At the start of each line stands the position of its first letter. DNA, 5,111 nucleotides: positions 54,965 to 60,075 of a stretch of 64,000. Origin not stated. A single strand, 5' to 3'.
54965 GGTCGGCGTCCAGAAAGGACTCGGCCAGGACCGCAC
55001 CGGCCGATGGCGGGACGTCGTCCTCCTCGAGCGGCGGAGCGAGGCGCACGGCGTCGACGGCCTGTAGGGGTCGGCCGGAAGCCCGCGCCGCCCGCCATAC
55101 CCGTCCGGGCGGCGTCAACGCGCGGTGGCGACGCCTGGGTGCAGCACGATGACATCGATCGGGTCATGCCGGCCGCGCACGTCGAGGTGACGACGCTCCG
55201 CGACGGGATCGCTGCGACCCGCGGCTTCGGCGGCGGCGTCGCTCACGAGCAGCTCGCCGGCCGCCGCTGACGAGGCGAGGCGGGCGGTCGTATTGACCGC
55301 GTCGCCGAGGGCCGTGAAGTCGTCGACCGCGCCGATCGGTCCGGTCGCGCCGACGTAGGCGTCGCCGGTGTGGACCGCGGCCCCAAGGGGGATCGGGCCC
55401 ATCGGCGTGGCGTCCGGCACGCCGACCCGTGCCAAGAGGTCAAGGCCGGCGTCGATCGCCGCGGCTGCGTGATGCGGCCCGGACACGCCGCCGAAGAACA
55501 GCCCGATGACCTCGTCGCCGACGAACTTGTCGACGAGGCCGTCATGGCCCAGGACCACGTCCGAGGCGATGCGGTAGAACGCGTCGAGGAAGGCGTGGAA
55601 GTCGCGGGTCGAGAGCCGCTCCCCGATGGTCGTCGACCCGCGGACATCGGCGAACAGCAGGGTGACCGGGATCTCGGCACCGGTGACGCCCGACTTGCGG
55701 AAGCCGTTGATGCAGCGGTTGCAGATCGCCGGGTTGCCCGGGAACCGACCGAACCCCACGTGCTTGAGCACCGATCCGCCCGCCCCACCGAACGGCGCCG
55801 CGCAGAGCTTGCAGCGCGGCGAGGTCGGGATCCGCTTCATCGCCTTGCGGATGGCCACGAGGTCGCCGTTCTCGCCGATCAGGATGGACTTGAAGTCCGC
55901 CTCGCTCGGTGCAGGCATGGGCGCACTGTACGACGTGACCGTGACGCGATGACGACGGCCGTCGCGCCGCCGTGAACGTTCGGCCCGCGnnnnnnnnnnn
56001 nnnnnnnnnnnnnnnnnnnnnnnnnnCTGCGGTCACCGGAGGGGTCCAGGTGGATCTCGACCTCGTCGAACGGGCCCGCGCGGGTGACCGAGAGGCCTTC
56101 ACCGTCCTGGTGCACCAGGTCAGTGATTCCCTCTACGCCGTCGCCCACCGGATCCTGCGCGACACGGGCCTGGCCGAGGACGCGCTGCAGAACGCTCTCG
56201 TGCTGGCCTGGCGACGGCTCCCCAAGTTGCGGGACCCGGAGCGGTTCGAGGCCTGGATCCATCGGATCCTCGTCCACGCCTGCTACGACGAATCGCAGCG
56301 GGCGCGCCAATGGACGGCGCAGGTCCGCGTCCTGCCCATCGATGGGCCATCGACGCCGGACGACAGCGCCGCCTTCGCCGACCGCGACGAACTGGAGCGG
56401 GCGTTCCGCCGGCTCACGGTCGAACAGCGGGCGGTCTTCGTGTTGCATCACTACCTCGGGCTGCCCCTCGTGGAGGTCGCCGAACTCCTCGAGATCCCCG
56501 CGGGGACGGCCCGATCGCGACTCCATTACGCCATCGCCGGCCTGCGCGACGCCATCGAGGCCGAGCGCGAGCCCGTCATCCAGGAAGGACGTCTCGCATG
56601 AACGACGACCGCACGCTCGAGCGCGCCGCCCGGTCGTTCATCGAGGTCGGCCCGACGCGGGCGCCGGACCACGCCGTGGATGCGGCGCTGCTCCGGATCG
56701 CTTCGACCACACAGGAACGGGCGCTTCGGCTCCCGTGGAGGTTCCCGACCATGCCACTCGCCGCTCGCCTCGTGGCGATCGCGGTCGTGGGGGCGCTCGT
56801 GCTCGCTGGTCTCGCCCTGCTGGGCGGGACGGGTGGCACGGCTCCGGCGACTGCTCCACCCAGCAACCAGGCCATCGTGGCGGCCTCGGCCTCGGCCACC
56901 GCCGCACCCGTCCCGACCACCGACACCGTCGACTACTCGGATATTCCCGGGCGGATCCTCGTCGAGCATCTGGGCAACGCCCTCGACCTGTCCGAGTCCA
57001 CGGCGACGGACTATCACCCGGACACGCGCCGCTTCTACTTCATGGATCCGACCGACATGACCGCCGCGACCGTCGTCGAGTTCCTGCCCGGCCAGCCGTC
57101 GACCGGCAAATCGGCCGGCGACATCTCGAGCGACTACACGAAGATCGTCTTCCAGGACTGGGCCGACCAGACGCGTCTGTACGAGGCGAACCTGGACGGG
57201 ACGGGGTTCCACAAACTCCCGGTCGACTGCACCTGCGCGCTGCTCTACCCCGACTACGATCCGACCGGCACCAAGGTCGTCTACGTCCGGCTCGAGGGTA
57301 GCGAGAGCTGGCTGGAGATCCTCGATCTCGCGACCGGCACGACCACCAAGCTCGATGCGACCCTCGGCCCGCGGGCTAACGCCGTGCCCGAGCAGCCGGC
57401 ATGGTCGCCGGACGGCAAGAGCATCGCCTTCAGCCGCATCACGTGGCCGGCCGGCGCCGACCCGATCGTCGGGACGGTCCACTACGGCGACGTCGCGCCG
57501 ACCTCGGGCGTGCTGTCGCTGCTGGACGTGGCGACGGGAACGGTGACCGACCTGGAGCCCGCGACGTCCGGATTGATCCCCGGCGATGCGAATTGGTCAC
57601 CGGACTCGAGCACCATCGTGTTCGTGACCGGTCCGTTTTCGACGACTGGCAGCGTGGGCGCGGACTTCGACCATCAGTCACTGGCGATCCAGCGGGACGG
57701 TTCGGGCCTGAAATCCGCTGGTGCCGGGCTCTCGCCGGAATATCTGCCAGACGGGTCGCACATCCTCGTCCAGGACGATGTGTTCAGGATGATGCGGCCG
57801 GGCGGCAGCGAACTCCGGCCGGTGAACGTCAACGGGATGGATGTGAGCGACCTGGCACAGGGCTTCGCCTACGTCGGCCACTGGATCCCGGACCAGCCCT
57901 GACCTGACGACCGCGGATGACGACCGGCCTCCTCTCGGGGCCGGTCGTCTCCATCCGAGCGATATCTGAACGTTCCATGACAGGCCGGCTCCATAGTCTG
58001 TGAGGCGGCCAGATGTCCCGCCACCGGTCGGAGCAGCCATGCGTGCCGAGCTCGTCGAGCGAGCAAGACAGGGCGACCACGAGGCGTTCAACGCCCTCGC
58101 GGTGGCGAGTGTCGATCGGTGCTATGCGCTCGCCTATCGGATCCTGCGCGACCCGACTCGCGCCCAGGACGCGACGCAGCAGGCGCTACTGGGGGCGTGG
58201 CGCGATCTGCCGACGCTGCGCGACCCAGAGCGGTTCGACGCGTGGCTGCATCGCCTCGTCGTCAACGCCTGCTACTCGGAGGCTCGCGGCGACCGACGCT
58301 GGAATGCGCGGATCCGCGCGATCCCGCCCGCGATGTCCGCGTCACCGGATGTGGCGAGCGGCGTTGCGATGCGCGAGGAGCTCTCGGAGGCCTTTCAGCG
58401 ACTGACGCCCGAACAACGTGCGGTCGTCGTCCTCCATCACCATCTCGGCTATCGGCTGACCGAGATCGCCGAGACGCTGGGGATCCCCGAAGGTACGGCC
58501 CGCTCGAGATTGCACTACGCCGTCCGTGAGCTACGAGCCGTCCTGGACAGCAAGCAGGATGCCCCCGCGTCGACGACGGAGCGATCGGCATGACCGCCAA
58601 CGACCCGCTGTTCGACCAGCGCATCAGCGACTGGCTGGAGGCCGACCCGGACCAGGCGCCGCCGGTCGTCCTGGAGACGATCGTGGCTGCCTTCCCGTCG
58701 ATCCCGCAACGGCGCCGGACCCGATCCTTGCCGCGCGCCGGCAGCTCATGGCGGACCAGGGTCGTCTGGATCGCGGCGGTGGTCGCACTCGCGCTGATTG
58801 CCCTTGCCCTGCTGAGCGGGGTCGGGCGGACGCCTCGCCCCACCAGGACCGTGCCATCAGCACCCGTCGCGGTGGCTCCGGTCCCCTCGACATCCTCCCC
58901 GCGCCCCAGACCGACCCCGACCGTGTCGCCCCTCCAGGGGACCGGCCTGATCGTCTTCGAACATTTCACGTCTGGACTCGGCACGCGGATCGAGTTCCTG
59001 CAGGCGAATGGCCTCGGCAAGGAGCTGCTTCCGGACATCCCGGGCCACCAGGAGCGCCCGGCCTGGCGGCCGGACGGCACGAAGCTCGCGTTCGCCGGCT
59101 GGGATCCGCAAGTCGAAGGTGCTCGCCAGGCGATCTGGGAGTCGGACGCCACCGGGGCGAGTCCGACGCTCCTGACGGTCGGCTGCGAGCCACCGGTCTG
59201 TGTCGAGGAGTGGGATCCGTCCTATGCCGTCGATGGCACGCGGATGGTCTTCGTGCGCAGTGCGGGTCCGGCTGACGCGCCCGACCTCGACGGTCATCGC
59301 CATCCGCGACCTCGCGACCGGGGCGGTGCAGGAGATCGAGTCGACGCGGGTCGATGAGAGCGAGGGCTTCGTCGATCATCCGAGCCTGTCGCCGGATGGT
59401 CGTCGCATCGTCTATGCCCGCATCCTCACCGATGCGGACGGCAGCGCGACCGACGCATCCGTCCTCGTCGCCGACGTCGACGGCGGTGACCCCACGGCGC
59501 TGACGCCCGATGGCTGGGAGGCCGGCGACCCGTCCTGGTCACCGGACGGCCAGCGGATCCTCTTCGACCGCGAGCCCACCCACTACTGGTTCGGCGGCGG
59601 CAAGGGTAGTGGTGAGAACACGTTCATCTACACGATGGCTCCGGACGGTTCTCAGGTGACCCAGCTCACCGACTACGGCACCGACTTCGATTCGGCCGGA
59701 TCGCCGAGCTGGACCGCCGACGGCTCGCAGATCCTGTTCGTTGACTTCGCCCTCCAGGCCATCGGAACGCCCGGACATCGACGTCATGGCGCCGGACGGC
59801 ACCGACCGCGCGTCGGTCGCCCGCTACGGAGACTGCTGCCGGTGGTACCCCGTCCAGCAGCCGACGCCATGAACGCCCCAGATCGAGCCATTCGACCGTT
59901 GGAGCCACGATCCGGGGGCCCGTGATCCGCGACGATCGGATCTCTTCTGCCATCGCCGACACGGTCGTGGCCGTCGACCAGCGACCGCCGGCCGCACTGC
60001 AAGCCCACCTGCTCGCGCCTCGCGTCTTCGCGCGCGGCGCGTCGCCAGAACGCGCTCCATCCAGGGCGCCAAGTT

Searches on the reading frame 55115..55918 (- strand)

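Call 64: search_protein_families(library=pfam, max_evalue=0.001, proteins=[window:55115-55918:-])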
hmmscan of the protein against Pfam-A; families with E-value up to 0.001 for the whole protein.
window:55115-55918:- (267 aa): 1 family
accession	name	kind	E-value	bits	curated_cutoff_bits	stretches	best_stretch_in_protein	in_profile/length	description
PF00211.25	Guanylate_cyc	-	8.9e-09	35.6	21.9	1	84-253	8-176/183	Adenylate and Guanylate cyclase catalytic domain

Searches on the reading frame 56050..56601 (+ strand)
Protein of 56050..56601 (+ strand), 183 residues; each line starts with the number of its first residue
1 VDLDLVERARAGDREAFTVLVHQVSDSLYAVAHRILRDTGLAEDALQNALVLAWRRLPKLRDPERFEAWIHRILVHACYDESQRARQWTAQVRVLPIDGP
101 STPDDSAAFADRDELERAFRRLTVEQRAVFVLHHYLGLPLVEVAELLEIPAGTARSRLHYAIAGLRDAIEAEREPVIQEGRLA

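Call 4: search_protein_families(library=pfam, max_evalue=1, proteins=[window:56050-56601:+])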
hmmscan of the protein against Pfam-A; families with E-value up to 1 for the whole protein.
window:56050-56601:+ (183 aa): 7 families
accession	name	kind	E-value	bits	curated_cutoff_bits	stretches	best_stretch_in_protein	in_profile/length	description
PF04542.20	Sigma70_r2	-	3.1e-13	49.7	24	1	20-86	1-69/71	Sigma-70 region 2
PF08281.18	Sigma70_r4_2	-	4.2e-12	46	25.7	1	113-160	2-49/54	Sigma-70, region 4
PF04545.22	Sigma70_r4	-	7.6e-09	35.4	24.1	1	118-166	1-49/50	Sigma-70, region 4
PF07638.17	Sigma70_ECF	-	0.00014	22.2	21.1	1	5-168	7-182/185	ECF sigma factor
PF13384.12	HTH_23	-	0.042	14.1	24.6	1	122-159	2-39/50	Homeodomain-like domain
PF19564.4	DUF6086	-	0.23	12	31.9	1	13-81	51-99/119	Family of unknown function (DUF6086)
PF12645.13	HTH_16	-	0.25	11.9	22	1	5-38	3-36/65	Helix-turn-helix domain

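Call 5: search_protein_families(library=ncbifam, max_evalue=1, proteins=[window:56050-56601:+])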
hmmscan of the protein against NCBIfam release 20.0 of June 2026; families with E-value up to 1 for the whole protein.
window:56050-56601:+ (183 aa): 81 families (the best 25 are shown)
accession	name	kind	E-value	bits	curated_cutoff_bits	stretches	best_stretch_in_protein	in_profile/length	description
TIGR02983.1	SigE-fam_strep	subfamily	1.5e-31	109.5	141.55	1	12-171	3-160/162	SigE family RNA polymerase sigma factor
NF007225.0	PRK09643.1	equivalog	4.7e-29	101.5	190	1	2-174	14-187/204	RNA polymerase sigma factor SigM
NF009171.0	PRK12518.1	equivalog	9.8e-29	100.5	208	1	2-170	14-185/191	RNA polymerase sigma factor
NF008888.0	PRK11922.1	equivalog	2.1e-27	96.3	204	1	2-177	17-204/231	RNA polymerase sigma factor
NF004113.0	PRK05602.1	equivalog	2.7e-27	95.7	208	1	2-173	32-205/211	RNA polymerase sigma factor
TIGR02954.1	Sig70_famx3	hypoth_equivalog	4.2e-26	91.7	188.5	1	2-170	3-168/170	RNA polymerase sigma-70 factor, TIGR02954 family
NF007216.0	PRK09638.1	equivalog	1.2e-24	87.1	194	1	3-171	6-176/180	RNA polymerase sigma factor SigY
NF009166.1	PRK12513.1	equivalog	3.2e-24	85.7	206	1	2-172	9-189/193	RNA polymerase sigma factor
TIGR02937.1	sigma70-ECF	superfamily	1.8e-22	79.7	42.9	1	15-168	1-164/165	sigma-70 family RNA polymerase sigma factor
NF007227.0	PRK09645.1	subfamily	3.5e-22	79.1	202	1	9-170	7-171/177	sigma-70 family RNA polymerase sigma factor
NF007228.0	PRK09646.1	subfamily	1.6e-19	70.3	226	1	4-171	19-192/194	ECF RNA polymerase sigma factor SigK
NF007223.0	PRK09641.1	equivalog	3.5e-19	69.4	209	1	5-169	8-184/187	RNA polymerase sigma factor SigW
NF009195.0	PRK12543.1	subfamily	5.9e-19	68.3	197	1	4-174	9-183/192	RNA polymerase sigma factor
NF058625.1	sigma_PG0214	equivalog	3e-18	66.1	130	1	15-171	4-163/170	GFO_1088 family ECF-type sigma factor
TIGR02939.1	RpoE_Sigma70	equivalog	5.7e-18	65.6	236.15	1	1-175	6-188/190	RNA polymerase sigma factor RpoE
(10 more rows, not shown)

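Call 93: search_solved_structures(query=window:56050-56598:+, max_evalue=0.00001)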
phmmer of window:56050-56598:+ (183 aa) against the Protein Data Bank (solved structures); distinct sequences matched with E-value up to 0.00001: 19.
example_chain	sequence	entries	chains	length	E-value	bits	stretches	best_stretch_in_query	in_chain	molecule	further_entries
5wuq_A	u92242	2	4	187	2.2e-14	56.8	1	6-167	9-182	ECF RNA polymerase sigma factor SigW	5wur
6dv9_F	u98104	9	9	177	3.8e-14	56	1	11-169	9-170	ECF RNA polymerase sigma factor SigL | RNA polymerase sigma factor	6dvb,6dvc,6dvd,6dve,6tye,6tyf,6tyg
8z6g_B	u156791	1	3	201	7.6e-14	55.1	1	2-179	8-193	RNA polymerase sigma factor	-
6in7_B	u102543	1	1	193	7.8e-14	55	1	2-179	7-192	RNA polymerase sigma-H factor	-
9m9d_F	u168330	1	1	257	2.4e-12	50.2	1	16-173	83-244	ECF RNA polymerase sigma factor SigE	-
9m9e_F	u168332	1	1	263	2.5e-12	50.1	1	16-173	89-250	ECF RNA polymerase sigma factor SigE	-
9m98_F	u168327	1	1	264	2.5e-12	50.1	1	16-173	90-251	ECF RNA polymerase sigma factor SigE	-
6jcy_F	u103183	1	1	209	3.8e-12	49.5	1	24-167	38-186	ECF RNA polymerase sigma factor SigH,ECF RNA polymerase sigma factor SigE,ECF RNA polymera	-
1or7_A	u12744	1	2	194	1.6e-11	47.5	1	2-177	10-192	RNA polymerase sigma-E factor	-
6jbq_F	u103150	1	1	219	2.5e-11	46.8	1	2-177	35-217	ECF RNA polymerase sigma-E factor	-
4nqw_A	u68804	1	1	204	1e-10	44.9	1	2-170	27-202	ECF RNA polymerase sigma factor SigK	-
5zx2_F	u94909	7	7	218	2.2e-10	43.8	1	24-167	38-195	ECF RNA polymerase sigma factor SigH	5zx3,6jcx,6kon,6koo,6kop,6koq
7qh5_A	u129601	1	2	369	2.4e-09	40.4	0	7-104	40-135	RNA polymerase sigma factor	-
3hug_A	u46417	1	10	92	2.3e-08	37.2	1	100-169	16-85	RNA polymerase sigma factor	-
2map_A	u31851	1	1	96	4e-07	33.2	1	2-78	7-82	RNA polymerase sigma factor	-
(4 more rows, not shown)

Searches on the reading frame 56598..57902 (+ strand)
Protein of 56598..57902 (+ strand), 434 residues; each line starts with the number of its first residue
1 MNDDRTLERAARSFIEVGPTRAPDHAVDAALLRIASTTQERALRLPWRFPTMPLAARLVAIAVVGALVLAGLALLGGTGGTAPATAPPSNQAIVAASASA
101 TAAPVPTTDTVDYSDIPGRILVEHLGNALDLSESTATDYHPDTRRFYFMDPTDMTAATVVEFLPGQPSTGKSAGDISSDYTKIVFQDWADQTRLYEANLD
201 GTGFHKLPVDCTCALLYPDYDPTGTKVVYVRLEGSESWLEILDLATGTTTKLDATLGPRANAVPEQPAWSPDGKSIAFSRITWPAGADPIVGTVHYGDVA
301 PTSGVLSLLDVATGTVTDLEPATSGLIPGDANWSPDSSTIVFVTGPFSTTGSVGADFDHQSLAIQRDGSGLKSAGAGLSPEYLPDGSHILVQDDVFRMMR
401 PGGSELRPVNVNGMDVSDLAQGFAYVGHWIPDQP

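Call 4: search_protein_families(library=pfam, max_evalue=1, proteins=[window:56598-57902:+])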
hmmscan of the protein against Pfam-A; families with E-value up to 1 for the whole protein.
window:56598-57902:+ (434 aa): 2 families
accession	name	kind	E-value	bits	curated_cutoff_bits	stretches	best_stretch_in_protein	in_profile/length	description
PF07676.18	PD40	-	1.1e-07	32.1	20.9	1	266-280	13-27/38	WD40-like Beta Propeller Repeat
PF00930.27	DPPIV_N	-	0.042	13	22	0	243-280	29-61/354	Dipeptidyl peptidase IV (DPP IV) N-terminal region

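Call 5: search_protein_families(library=ncbifam, max_evalue=1, proteins=[window:56598-57902:+])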
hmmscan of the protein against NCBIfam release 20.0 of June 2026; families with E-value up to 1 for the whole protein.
window:56598-57902:+ (434 aa): 4 families
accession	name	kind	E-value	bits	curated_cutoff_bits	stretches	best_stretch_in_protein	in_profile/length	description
TIGR02800.1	propeller_TolB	equivalog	7.9e-11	41.5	343.15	2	190-279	169-252/418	Tol-Pal system beta propeller repeat protein TolB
NF002183.0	PRK01029.1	equivalog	0.00012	21.2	405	1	218-279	286-344/429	Tol-Pal system protein TolB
NF033523.0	lasso_peptidase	equivalog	0.028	13.2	400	1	260-280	86-106/638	Atxe2 family lasso peptide isopeptidase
NF038083.1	CU044_5270_fam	subfamily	0.76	9.5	100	1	22-110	3-98/284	CU044_5270 family protein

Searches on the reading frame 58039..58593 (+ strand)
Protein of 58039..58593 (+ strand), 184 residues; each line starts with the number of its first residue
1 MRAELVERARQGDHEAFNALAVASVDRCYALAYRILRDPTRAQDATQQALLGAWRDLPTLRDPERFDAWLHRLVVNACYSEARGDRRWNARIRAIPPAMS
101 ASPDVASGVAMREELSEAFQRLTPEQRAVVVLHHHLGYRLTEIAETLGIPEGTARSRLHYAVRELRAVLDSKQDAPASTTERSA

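Call 4: search_protein_families(library=pfam, max_evalue=1, proteins=[window:58039-58593:+])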
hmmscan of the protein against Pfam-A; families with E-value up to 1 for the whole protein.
window:58039-58593:+ (184 aa): 10 families
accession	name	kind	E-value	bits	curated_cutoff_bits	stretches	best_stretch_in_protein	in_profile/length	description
PF04542.20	Sigma70_r2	-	2.6e-13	50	24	1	26-87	7-70/71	Sigma-70 region 2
PF08281.18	Sigma70_r4_2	-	9.2e-13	48.1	25.7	1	112-165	1-54/54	Sigma-70, region 4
PF04545.22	Sigma70_r4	-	4.1e-12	45.9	24.1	1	118-167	1-50/50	Sigma-70, region 4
PF07638.17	Sigma70_ECF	-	1.9e-07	31.6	21.1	1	4-165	6-179/185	ECF sigma factor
PF13384.12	HTH_23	-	0.00017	21.8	24.6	1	124-158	4-38/50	Homeodomain-like domain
PF09339.16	HTH_IclR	-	0.016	15.4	22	1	137-159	18-40/52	IclR helix-turn-helix domain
PF04967.18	HTH_10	-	0.029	14.6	23.1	1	122-165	1-51/53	HTH DNA binding domain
PF12997.12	DUF3881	-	0.059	13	27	1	2-36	167-201/283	Domain of unknown function, E. rectale Gene description (DUF3881)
PF20432.4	Xre-like-HTH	-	0.074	13.8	25.8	1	127-157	13-42/63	Antitoxin Xre-like helix-turn-helix domain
PF13150.11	TraL_transposon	-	0.14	12.4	27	1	113-133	13-33/86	Conjugative transposon protein TraL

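Call 5: search_protein_families(library=ncbifam, max_evalue=1, proteins=[window:58039-58593:+])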
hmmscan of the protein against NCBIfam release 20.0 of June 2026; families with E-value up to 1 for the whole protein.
window:58039-58593:+ (184 aa): 86 families (the best 25 are shown)
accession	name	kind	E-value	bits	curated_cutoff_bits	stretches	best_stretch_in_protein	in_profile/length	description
TIGR02983.1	SigE-fam_strep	subfamily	6.3e-31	107.5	141.55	1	11-171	2-160/162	SigE family RNA polymerase sigma factor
NF007225.0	PRK09643.1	equivalog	2.2e-30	105.9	190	1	3-176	15-189/204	RNA polymerase sigma factor SigM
NF004113.0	PRK05602.1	equivalog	9.8e-28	97.2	208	1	3-174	33-206/211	RNA polymerase sigma factor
NF007216.0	PRK09638.1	equivalog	7.4e-27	94.3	194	1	4-172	7-177/180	RNA polymerase sigma factor SigY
NF009171.0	PRK12518.1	equivalog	1.4e-25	90.3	208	1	4-171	16-186/191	RNA polymerase sigma factor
NF007227.0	PRK09645.1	subfamily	2.5e-24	86.1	202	1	8-171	6-172/177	sigma-70 family RNA polymerase sigma factor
NF008888.0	PRK11922.1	equivalog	5.3e-24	85.1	204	1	3-172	18-199/231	RNA polymerase sigma factor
NF009166.1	PRK12513.1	equivalog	3.4e-22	79.1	206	1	4-173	11-190/193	RNA polymerase sigma factor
NF007229.0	PRK09647.1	equivalog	9.9e-22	77.3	265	1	16-178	45-211/220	RNA polymerase sigma factor SigE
TIGR02954.1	Sig70_famx3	hypoth_equivalog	1.5e-21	76.8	188.5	1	3-170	4-168/170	RNA polymerase sigma-70 factor, TIGR02954 family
TIGR02937.1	sigma70-ECF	superfamily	1.1e-20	74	42.9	1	15-167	1-163/165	sigma-70 family RNA polymerase sigma factor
NF007223.0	PRK09641.1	equivalog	3.6e-20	72.6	209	1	3-169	6-184/187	RNA polymerase sigma factor SigW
NF007228.0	PRK09646.1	subfamily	5.5e-20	71.8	226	1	3-171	18-192/194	ECF RNA polymerase sigma factor SigK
NF009195.0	PRK12543.1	subfamily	2.4e-19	69.6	197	1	3-171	8-180/192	RNA polymerase sigma factor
NF058625.1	sigma_PG0214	equivalog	2.2e-18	66.6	130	1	14-173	3-165/170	GFO_1088 family ECF-type sigma factor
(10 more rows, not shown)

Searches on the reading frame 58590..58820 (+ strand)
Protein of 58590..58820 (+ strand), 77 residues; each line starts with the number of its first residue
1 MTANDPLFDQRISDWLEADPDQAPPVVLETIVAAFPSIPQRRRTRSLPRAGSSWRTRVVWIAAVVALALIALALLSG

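Call 90: search_protein_families(library=pfam, max_evalue=10, proteins=[window:58590-58820:+])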
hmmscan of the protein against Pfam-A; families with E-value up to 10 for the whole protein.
seq(77 aa): 1 family
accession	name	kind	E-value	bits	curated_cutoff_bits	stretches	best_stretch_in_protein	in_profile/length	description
PF11808.13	PhoR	-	1.6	9.7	27.1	1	10-26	46-62/86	Phosphate regulon sensor protein PhoR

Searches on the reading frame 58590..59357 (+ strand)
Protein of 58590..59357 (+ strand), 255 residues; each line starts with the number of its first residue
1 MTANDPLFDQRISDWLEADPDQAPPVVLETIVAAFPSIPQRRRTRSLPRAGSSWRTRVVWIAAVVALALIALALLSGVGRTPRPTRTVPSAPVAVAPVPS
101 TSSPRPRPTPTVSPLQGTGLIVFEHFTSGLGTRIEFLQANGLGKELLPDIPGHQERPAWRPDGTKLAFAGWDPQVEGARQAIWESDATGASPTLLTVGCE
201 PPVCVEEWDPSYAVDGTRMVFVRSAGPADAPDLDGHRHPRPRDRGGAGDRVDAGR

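Call 4: search_protein_families(library=pfam, max_evalue=1, proteins=[window:58590-59357:+])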
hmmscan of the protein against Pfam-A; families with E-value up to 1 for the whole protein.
window:58590-59357:+ (255 aa): 1 family
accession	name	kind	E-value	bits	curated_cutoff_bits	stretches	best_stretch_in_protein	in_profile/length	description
PF07676.18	PD40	-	4.4e-06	26.9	20.9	1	150-169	7-26/38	WD40-like Beta Propeller Repeat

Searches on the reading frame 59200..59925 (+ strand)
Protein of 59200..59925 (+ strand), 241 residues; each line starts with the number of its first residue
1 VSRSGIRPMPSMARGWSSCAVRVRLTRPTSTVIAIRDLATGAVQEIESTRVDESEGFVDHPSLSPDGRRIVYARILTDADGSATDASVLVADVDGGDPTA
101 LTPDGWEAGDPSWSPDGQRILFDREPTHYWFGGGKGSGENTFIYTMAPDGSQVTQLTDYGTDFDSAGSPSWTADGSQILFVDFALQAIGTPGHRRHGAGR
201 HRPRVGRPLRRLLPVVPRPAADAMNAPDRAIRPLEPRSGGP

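Call 4: search_protein_families(library=pfam, max_evalue=1, proteins=[window:59200-59925:+])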
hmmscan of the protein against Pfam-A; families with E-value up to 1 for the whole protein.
window:59200-59925:+ (241 aa): 2 families
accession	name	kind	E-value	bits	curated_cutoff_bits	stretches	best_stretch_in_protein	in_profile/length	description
PF07676.18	PD40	-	5e-13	49.1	20.9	3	50-74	3-27/38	WD40-like Beta Propeller Repeat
PF00930.27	DPPIV_N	-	4.5e-05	22.8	22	1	84-125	21-62/354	Dipeptidyl peptidase IV (DPP IV) N-terminal region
